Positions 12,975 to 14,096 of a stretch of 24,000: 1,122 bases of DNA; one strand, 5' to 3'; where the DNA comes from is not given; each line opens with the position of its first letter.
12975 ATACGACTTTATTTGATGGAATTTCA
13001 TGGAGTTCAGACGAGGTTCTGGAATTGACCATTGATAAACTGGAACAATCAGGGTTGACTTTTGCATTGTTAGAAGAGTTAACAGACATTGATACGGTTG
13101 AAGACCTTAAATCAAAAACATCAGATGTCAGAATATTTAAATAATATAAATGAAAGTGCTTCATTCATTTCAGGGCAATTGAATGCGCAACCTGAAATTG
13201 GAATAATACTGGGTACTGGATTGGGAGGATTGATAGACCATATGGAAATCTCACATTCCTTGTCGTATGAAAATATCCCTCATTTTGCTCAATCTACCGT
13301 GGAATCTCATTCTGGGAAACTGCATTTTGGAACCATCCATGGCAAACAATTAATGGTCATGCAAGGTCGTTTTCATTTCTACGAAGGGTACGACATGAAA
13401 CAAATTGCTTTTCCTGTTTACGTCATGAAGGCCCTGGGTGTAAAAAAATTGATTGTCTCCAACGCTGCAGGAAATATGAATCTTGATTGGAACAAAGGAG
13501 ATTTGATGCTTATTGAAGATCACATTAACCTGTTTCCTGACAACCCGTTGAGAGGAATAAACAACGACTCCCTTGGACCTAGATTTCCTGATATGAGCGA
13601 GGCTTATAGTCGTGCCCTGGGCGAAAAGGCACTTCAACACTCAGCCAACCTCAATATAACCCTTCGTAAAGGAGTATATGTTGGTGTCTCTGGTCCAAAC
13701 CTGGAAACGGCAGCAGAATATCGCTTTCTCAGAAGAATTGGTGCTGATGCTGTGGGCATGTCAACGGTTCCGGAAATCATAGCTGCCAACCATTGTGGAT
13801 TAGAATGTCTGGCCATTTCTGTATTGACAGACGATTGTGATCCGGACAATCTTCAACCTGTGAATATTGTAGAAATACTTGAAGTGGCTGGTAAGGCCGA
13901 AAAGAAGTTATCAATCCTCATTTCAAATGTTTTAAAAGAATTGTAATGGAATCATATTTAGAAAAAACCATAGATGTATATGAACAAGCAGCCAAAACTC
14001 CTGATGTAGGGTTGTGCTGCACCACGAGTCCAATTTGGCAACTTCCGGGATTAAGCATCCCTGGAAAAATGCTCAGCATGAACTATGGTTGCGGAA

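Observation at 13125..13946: Operon-embedded PNP homologue carries Asp at the human-PNP Asn243 position (LTDDCD, MTAP-like), making it a candidate for the missing adenine-removal step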

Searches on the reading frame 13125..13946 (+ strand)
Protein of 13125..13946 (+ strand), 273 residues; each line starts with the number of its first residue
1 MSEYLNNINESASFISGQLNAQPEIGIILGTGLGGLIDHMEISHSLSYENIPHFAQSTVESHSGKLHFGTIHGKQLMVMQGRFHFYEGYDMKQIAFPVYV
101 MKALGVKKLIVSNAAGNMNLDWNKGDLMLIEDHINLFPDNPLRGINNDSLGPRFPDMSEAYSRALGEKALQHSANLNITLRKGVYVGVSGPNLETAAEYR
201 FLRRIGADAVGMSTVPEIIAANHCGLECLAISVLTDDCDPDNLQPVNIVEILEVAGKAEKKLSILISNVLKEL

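Call 4: search_protein_families(library=ncbifam, proteins=[window:13125-13946:+], max_evalue=0.00001)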
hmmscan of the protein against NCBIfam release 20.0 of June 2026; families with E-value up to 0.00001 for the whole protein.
window:13125-13946:+ (273 aa): 11 families
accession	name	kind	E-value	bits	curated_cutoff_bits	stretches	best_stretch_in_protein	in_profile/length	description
NF006054.0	PRK08202.1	equivalog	1.2e-107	359.5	218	1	4-272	4-273/274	purine-nucleoside phosphorylase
TIGR01700.1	PNPH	equivalog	2.8e-96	321.7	293.35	1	24-270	1-248/249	purine nucleoside phosphorylase I, inosine and guanosine-specific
TIGR01697.1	PNPH-PUNA-XAPA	subfamily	2.3e-90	302.3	197.1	1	24-270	1-246/247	inosine/guanosine/xanthosine phosphorylase family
TIGR01698.1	PUNP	equivalog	7.7e-64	215.4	302.6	1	25-270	2-244/245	purine-nucleoside phosphorylase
TIGR01699.1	XAPA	equivalog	6e-57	193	370.9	1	25-239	2-216/248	xanthosine phosphorylase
TIGR01694.1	MTAP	equivalog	6.4e-23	81.4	274.85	1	61-271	30-239/240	S-methyl-5'-thioadenosine phosphorylase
NF006334.0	PRK08564.1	equivalog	3.2e-22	78.9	382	1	20-272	5-249/267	S-methyl-5'-thioadenosine phosphorylase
NF006599.0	PRK09136.1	equivalog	1.8e-17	63.4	223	1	26-271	5-245/247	S-methyl-5'-thioinosine phosphorylase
NF006492.0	PRK08931.1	equivalog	1.1e-14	54.5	437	1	22-272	3-246/291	S-methyl-5'-thioadenosine phosphorylase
NF005876.0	PRK07823.1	equivalog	2.1e-12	46.8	306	1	21-269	4-241/267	S-methyl-5'-thioadenosine phosphorylase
NF005657.0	PRK07432.1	equivalog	6.7e-11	41.8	453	1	23-252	4-229/291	S-methyl-5'-thioadenosine phosphorylase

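Call 5: search_protein_families(library=pfam, proteins=[window:13125-13946:+], max_evalue=0.00001)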
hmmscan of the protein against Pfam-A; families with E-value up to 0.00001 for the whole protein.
window:13125-13946:+ (273 aa): 1 family
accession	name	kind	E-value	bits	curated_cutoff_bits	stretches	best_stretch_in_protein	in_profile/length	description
PF01048.26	PNP_UDP_1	-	1.2e-50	172.5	25.1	1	25-270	2-232/233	Phosphorylase superfamily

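Call 6: search_solved_structures(query=window:13125-13946:+, max_evalue=1e-10, show_alignments=5)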
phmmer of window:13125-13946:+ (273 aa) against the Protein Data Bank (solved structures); distinct sequences matched with E-value up to 1e-10: 51.
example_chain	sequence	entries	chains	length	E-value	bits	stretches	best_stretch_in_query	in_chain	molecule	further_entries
4lna_A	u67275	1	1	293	1.1e-89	304.1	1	6-270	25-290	Purine nucleoside phosphorylase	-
4m1e_A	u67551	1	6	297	5.5e-88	298.5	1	1-271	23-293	Purine nucleoside phosphorylase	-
8swt_A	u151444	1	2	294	2.8e-84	286.4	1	4-268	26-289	Purine nucleoside phosphorylase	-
8swu_A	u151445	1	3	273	6.1e-78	265.6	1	5-273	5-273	Purine nucleoside phosphorylase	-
4ns1_A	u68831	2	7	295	1.4e-70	241.5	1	8-264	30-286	Purine nucleoside phosphorylase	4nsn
1a9q_A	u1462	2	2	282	1.3e-69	238.4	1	9-269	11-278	PURINE NUCLEOSIDE PHOSPHORYLASE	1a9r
1a9t_A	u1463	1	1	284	1.3e-69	238.3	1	9-269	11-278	PURINE NUCLEOSIDE PHOSPHORYLASE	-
1a9o_A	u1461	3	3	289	1.4e-69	238.3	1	9-269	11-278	PURINE NUCLEOSIDE PHOSPHORYLASE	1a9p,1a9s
1pbn_A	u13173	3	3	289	1.4e-69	238.3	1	9-269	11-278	PURINE NUCLEOSIDE PHOSPHORYLASE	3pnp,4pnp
1b8n_A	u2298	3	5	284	2.3e-69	237.5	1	9-269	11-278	PURINE NUCLEOSIDE PHOSPHORYLASE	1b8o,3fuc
2qpl_A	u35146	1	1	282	2.3e-69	237.5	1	9-269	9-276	Purine nucleoside phosphorylase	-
1fxu_A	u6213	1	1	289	2.3e-69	237.5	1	9-269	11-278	PURINE NUCLEOSIDE PHOSPHORYLASE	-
1vmk_A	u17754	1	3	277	2.4e-69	237.5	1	5-262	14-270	purine nucleoside phosphorylase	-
1v48_A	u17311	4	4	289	2.4e-69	237.4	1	9-269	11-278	Purine nucleoside phosphorylase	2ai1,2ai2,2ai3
1vfn_A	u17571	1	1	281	4e-69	236.7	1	9-269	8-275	PURINE-NUCLEOSIDE PHOSPHORYLASE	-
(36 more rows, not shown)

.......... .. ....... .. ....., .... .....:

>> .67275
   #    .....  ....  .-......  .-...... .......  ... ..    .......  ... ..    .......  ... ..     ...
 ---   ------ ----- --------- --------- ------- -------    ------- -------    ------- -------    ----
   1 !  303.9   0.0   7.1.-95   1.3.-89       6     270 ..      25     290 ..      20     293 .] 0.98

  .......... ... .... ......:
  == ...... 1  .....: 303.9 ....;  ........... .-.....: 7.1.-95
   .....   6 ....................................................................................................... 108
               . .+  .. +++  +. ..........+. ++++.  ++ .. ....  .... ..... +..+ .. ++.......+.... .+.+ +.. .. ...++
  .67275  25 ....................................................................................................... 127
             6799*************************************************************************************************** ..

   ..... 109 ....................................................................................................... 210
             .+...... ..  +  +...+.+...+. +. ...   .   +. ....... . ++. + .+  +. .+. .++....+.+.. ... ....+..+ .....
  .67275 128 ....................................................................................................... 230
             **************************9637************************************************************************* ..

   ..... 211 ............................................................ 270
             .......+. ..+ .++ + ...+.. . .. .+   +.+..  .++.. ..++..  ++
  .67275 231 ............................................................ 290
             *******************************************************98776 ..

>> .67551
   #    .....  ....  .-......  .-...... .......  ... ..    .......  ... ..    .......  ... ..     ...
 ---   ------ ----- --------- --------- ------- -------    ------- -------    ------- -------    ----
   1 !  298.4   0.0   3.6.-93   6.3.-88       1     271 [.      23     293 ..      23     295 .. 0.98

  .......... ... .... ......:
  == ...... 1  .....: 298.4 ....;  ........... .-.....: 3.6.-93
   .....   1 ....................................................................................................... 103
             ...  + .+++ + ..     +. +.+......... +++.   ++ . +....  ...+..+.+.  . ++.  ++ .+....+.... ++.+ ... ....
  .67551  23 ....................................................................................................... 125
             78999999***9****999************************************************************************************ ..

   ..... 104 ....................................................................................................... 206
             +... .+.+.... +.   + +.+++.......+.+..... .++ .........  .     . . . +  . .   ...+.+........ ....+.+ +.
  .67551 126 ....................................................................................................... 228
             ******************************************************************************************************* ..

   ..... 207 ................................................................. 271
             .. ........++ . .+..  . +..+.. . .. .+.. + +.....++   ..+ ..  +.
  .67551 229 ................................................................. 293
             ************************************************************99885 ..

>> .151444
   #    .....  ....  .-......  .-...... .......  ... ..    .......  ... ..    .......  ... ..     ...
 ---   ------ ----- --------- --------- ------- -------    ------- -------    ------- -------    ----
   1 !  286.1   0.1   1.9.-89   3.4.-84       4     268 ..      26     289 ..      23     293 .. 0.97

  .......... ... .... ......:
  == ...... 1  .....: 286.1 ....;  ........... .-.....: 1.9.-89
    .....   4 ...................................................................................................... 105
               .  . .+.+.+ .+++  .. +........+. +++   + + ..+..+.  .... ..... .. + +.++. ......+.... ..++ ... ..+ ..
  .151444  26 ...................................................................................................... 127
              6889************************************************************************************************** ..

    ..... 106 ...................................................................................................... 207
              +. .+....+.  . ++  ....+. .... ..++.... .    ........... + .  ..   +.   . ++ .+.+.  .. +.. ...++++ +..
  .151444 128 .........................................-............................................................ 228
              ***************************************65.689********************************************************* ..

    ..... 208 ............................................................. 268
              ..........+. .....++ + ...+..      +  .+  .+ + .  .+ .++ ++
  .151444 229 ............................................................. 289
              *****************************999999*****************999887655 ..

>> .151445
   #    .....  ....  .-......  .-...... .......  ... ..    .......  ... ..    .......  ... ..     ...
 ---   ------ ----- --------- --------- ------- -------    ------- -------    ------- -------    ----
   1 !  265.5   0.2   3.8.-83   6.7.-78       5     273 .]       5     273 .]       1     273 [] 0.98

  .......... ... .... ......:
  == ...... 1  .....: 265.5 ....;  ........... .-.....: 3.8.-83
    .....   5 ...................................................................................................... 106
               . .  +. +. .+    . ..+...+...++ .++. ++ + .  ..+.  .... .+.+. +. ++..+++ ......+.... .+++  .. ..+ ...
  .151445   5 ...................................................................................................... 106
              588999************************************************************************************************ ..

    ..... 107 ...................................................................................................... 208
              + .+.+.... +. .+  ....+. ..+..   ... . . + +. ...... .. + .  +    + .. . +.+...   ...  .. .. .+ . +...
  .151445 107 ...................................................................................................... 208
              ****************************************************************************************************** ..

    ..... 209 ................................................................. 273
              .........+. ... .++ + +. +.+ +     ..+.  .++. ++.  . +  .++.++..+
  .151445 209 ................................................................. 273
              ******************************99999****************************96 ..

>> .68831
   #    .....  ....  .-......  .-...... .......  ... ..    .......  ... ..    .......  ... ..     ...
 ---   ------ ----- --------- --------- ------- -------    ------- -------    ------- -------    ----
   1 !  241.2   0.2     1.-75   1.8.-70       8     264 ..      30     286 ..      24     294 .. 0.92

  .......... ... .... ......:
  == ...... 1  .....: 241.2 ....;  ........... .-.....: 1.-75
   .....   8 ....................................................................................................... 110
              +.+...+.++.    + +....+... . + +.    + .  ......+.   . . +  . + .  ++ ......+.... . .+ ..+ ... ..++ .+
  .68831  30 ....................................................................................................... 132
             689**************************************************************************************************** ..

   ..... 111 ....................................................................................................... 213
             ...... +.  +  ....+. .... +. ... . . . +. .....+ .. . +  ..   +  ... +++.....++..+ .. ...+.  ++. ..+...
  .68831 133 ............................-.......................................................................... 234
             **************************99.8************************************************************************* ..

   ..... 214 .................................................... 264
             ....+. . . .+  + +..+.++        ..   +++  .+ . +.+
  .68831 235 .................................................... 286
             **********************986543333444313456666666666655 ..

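Call 8: find_homologous_proteins(query=window:13125-13946:+, max_evalue=1e-30)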
Query window:13125-13946:+ (273 aa): 8000 proteins with E <= 1e-30 among 8000 candidates; the best 120 are listed.
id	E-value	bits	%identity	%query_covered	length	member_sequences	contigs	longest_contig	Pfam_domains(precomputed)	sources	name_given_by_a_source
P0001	4.2e-178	609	100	100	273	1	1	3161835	PF01048.27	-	-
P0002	1.4e-110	388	64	99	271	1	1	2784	PF01048.27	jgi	-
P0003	2.1e-109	384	62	99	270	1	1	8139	PF01048.27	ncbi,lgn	ncbi:MAG: purine-nucleoside phosphorylase [Bacteroidota bacterium]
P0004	1.5e-108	381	64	99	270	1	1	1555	PF01048.27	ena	-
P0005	4.0e-108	379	64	86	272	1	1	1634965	PF01048.27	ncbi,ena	-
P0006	4.1e-108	379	63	99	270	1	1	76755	PF01048.27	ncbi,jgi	-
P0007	5.3e-108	379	63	99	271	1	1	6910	PF01048.27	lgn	-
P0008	6.0e-108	379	62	99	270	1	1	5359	PF01048.27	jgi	-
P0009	6.3e-108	379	61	99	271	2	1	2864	PF01048.27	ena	-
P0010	6.9e-108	379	62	99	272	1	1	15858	PF01048.27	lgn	-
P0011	1.1e-107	378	61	99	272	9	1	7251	PF01048.27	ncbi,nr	ncbi:MAG TPA: purine-nucleoside phosphorylase [Chryseolinea sp.]|nr:purine-nucleoside phosphorylase 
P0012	1.7e-107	377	61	100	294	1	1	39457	PF01048.27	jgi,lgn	-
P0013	2.1e-107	377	62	99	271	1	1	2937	PF01048.27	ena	-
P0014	4.3e-107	376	61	99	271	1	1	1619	PF01048.27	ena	-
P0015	5.9e-107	376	63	99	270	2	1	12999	PF01048.27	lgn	-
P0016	8.3e-107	375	63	99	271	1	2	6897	PF01048.27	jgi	-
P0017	1.0e-106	375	63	99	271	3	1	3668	PF01048.27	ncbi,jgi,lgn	jgi:purine-nucleoside phosphorylase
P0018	1.3e-106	374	63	99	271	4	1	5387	PF01048.27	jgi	jgi:purine-nucleoside phosphorylase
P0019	1.7e-106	374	63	97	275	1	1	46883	PF01048.27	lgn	-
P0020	1.8e-106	374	62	99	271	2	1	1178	PF01048.27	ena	-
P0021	2.2e-106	374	62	99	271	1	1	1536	PF01048.27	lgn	-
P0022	2.7e-106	373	62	98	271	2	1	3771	PF01048.27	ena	-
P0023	2.9e-106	373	65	95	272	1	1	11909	PF01048.27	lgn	-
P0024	3.1e-106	373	63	99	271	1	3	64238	PF01048.27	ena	-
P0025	3.3e-106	373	63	97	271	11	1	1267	PF01048.27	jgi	jgi:purine-nucleoside phosphorylase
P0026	5.0e-106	373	65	96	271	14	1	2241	PF01048.27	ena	-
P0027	5.9e-106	372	64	97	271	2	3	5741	PF01048.27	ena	-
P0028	6.5e-106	372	50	97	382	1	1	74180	PF01048.27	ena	-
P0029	7.4e-106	372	61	99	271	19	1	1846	PF01048.27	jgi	-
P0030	7.5e-106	372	61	99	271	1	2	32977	PF01048.27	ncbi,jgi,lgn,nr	ncbi:MAG: purine-nucleoside phosphorylase [Cyclobacteriaceae bacterium]|jgi:purine-nucleoside phosph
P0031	9.5e-106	372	61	99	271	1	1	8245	PF01048.27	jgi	jgi:purine-nucleoside phosphorylase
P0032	9.7e-106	372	62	99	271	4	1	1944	PF01048.27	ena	-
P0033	1.0e-105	372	61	99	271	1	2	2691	PF01048.27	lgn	-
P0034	1.2e-105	371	63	99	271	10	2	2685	PF01048.27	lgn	-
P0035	1.3e-105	371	61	99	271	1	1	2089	PF01048.27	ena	-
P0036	1.4e-105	371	62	99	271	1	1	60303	PF01048.27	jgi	-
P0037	1.4e-105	371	62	99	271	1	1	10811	PF01048.27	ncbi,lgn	ncbi:MAG: purine-nucleoside phosphorylase [Bacteroidota bacterium]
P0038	1.4e-105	371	63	97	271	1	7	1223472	PF01048.27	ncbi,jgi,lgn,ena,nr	ncbi:MAG TPA: purine-nucleoside phosphorylase [Chryseolinea sp.]|nr:purine-nucleoside phosphorylase 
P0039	1.7e-105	371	63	99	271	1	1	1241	PF01048.27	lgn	-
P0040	1.7e-105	371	61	99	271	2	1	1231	PF01048.27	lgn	-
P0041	1.8e-105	371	63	99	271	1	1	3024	PF01048.27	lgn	-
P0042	1.8e-105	371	63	97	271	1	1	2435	PF01048.27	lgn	-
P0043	1.9e-105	371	62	99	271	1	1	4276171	PF01048.27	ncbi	-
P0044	2.1e-105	370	62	96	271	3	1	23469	PF01048.27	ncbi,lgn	ncbi:MAG: purine-nucleoside phosphorylase [Bacteroidota bacterium]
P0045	2.4e-105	370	63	97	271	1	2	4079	PF01048.27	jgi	jgi:purine-nucleoside phosphorylase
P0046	2.7e-105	370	63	99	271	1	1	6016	PF01048.27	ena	-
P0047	2.9e-105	370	63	99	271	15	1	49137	PF01048.27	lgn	-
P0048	3.1e-105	370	63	99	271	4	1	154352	PF01048.27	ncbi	-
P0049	3.3e-105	370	61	99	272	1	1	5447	PF01048.27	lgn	-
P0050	3.4e-105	370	62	86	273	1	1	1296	PF01048.27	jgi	-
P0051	3.9e-105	370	62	99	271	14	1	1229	PF01048.27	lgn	-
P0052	4.1e-105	370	62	99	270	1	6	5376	PF01048.27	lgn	-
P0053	4.2e-105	370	62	99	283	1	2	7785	PF01048.27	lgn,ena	-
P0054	4.2e-105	370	62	99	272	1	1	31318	PF01048.27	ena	-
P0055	4.3e-105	369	61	99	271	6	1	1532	PF01048.27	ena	-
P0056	4.5e-105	369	62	99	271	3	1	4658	PF01048.27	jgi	jgi:purine-nucleoside phosphorylase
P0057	4.7e-105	369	61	99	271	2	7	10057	PF01048.27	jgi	jgi:purine-nucleoside phosphorylase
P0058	6.1e-105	369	61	99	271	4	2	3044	PF01048.27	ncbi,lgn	ncbi:MAG: purine-nucleoside phosphorylase [Bacteroidota bacterium]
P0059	6.4e-105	369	62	98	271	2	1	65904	PF01048.27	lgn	-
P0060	7.1e-105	369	61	97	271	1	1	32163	PF01048.27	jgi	jgi:purine-nucleoside phosphorylase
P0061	7.3e-105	369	62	99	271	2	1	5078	PF01048.27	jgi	jgi:purine-nucleoside phosphorylase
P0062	7.4e-105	369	62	98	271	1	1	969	PF01048.27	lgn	-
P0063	7.7e-105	369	62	98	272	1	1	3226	PF01048.27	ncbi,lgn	-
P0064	8.6e-105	368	61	99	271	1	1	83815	PF01048.27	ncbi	-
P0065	9.0e-105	368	61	98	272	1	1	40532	PF01048.27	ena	-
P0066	9.0e-105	368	60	99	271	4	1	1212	PF01048.27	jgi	jgi:purine-nucleoside phosphorylase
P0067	1.2e-104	368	60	99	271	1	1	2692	PF01048.27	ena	-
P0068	1.2e-104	368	61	99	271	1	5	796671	PF01048.27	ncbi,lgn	-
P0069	1.3e-104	368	60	99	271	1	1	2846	PF01048.27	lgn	-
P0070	1.3e-104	368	60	99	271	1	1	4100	PF01048.27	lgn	-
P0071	1.4e-104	368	62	98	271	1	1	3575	PF01048.27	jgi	jgi:purine-nucleoside phosphorylase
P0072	1.4e-104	368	63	99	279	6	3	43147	PF01048.27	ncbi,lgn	-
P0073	1.5e-104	368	62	99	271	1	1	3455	PF01048.27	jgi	-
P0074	1.5e-104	368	63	99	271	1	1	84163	PF01048.27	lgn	-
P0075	1.5e-104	368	61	99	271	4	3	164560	PF01048.27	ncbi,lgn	-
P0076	1.6e-104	368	60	100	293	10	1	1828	PF01048.27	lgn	-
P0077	1.8e-104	367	62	99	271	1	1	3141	PF01048.27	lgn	-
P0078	1.9e-104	367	63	99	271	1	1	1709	PF01048.27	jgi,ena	-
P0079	2.1e-104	367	62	99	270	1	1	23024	PF01048.27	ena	-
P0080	2.2e-104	367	59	100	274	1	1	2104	PF01048.27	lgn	-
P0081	2.2e-104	367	62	97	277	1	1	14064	PF01048.27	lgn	-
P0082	2.3e-104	367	63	99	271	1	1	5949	PF01048.27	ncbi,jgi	jgi:purine-nucleoside phosphorylase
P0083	2.3e-104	367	63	97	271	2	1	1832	PF01048.27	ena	-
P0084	2.3e-104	367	60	99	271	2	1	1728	PF01048.27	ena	-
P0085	2.4e-104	367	61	99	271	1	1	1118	PF01048.27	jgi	jgi:purine-nucleoside phosphorylase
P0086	2.5e-104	367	63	99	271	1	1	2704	PF01048.27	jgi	jgi:purine-nucleoside phosphorylase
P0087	2.6e-104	367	62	97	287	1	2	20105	PF01048.27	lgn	-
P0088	2.8e-104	367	62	97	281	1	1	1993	PF01048.27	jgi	-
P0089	2.9e-104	367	63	99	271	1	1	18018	PF01048.27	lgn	-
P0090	2.9e-104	367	61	98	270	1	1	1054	PF01048.27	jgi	jgi:purine-nucleoside phosphorylase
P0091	2.9e-104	367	63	97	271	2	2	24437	PF01048.27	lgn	-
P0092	3.0e-104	367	60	97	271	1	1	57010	PF01048.27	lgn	-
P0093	3.2e-104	367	60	99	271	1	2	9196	PF01048.27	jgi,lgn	-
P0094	3.4e-104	367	60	98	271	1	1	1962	PF01048.27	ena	-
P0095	3.4e-104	367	62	99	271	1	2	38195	PF01048.27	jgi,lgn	jgi:purine-nucleoside phosphorylase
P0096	3.7e-104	366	63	99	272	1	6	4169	PF01048.27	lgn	-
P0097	4.0e-104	366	62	97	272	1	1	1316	PF01048.27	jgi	jgi:purine-nucleoside phosphorylase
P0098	4.2e-104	366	62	99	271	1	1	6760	PF01048.27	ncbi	-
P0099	4.4e-104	366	62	99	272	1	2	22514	PF01048.27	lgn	-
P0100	4.4e-104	366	60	99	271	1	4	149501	PF01048.27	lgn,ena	-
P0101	4.7e-104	366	61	99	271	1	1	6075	PF01048.27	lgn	-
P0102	4.8e-104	366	61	99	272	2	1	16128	PF01048.27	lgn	-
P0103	4.8e-104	366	62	99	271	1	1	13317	PF01048.27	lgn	-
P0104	5.0e-104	366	61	99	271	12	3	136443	PF01048.27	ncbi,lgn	-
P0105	5.6e-104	366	62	99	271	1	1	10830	PF01048.27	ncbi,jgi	jgi:purine-nucleoside phosphorylase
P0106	5.7e-104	366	61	98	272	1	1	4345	PF01048.27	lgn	-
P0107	6.5e-104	366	63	97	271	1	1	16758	PF01048.27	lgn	-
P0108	6.7e-104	366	62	97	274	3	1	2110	PF01048.27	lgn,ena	-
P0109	6.9e-104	366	61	99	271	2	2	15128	PF01048.27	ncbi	ncbi:MAG: purine-nucleoside phosphorylase [Bacteroidota bacterium]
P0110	6.9e-104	366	62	97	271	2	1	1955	PF01048.27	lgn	-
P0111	7.3e-104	365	63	99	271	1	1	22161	PF01048.27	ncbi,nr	ncbi:MAG: purine-nucleoside phosphorylase [Cytophagia bacterium]|nr:purine-nucleoside phosphorylase 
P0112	7.9e-104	365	64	99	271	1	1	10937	PF01048.27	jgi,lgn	jgi:purine-nucleoside phosphorylase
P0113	8.4e-104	365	61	99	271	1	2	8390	PF01048.27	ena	-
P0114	9.4e-104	365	61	97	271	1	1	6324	PF01048.27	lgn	-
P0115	9.9e-104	365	61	98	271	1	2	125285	PF01048.27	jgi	-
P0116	1.0e-103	365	62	99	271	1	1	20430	PF01048.27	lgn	-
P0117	1.1e-103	365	62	97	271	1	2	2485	PF01048.27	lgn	-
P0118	1.1e-103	365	61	99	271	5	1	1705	PF01048.27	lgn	-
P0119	1.2e-103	365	62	99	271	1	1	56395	PF01048.27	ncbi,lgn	-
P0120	1.2e-103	365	61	98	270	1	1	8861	PF01048.27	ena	-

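Call 11: find_encoding_contigs(protein=window:13125-13946:+, flank=10000, max_places=3)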
Protein window:13125-13946:+ (273 aa): no gene with exactly this product is on record in the collection.
